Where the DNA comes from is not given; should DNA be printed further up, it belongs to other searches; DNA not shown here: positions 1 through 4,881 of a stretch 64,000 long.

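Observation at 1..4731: Giant (>1570 aa in-window) multi-domain surface protein on the minus strand that the supplied ORF track misses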

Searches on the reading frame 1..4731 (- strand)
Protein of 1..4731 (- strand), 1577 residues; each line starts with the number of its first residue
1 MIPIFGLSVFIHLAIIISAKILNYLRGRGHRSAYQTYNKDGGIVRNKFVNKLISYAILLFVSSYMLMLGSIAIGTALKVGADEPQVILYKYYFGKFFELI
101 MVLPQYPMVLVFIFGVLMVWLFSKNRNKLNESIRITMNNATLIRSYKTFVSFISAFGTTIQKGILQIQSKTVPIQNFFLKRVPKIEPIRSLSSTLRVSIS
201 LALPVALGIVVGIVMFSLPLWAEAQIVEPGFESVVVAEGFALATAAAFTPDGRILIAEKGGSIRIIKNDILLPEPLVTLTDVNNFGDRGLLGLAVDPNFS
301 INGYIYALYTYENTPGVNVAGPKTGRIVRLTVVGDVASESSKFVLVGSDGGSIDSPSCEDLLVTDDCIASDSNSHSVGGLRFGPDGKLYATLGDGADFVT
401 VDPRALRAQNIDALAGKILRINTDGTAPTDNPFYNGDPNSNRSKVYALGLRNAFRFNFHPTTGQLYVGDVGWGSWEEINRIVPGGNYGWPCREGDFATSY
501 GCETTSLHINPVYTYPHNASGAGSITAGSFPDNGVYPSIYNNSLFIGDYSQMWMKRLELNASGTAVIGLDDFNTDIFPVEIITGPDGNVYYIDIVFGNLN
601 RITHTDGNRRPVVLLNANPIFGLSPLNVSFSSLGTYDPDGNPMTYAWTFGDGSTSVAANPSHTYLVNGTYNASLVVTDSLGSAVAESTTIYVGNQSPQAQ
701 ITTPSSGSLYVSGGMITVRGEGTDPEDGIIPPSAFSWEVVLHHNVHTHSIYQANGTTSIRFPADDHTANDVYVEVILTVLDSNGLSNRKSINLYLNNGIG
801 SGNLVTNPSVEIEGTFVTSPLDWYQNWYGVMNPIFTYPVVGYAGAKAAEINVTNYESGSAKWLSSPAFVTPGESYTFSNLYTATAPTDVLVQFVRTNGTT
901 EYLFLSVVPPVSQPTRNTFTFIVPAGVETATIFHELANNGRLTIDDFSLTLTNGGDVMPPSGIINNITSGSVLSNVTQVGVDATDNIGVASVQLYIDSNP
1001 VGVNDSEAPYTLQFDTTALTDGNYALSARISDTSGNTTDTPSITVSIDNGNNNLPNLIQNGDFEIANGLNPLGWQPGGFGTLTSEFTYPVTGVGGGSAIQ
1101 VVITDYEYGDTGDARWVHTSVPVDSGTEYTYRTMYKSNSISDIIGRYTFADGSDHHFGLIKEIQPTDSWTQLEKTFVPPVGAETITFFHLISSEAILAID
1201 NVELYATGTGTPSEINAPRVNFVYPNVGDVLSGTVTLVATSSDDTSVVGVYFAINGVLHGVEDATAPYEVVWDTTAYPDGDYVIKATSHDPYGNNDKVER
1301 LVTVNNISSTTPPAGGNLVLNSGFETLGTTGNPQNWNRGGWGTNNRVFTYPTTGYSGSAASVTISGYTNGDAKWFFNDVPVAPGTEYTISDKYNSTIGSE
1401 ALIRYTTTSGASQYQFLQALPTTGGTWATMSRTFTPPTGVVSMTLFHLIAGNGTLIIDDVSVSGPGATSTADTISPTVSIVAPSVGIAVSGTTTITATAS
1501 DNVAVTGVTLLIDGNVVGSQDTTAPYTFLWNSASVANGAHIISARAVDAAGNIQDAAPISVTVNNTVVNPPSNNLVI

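Call 5: search_protein_families(library=pfam, proteins=[window:1-4731:-], max_evalue=0.1)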
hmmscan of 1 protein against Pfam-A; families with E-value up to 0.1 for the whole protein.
window:1-4731:- (1577 aa): 12 families
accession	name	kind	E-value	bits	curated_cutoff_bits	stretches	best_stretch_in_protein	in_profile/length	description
PF07995.17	GSDH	-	6.3e-46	157.6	25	1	245-592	6-322/332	Glucose / Sorbosone dehydrogenase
PF17957.7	Big_7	-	1.1e-38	132.1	24.1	3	1476-1544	1-70/70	Bacterial Ig domain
PF18911.6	PKD_4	-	3.2e-19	69.2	27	1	624-688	16-80/85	PKD domain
PF02018.23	CBM_4_9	-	1.5e-12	48.5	25.9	2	1316-1439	1-121/136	Carbohydrate binding domain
PF19077.6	Big_13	-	4.9e-12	46.7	27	2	991-1049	42-102/102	Bacterial Ig-like domain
PF00801.26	PKD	-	5.9e-12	45.9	23.5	1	616-688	5-77/80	PKD domain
PF22637.2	CBM_4_9_1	-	0.01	16.6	27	0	1117-1188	59-131/148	BppA domain 1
PF23500.1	DUF7133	-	0.011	15.5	27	0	536-594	279-347/385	Domain of unknown function (DUF7133)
PF12245.14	Big_3_2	-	0.014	16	23.3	0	1020-1049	93-122/122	Bacterial Ig-like domain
PF07495.19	Y_Y_Y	-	0.043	14.2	26.6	0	1277-1304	35-62/65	Y_Y_Y domain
PF13750.12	Big_3_3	-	0.069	13.2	27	0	1010-1050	3-44/157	Bacterial Ig-like domain (group 3)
PF21027.3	Sde0182_C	-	0.095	13.7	27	0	628-648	2-22/83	Cellulose-binding protein Sde0182, C-terminal domain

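Call 6: search_protein_families(library=ncbifam, proteins=[window:1-4731:-], max_evalue=0.1)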
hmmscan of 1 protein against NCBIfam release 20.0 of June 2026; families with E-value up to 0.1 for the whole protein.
window:1-4731:- (1577 aa): 3 families
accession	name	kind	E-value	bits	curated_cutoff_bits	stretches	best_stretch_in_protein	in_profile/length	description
TIGR03606.1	non_repeat_PQQ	subfamily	1.5e-30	106.4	434.55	1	230-491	19-269/454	glucose/sorbosone family PQQ-dependent dehydrogenase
TIGR02604.1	Piru_Ver_Nterm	subfamily_domain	5.2e-08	32.7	122.2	1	362-596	111-341/367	PVC-type heme-binding CxxCH protein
NF047446.1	barrel_OmpL47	domain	0.0014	19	40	1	1536-1563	41-68/68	OmpL47-type beta-barrel domain-containing protein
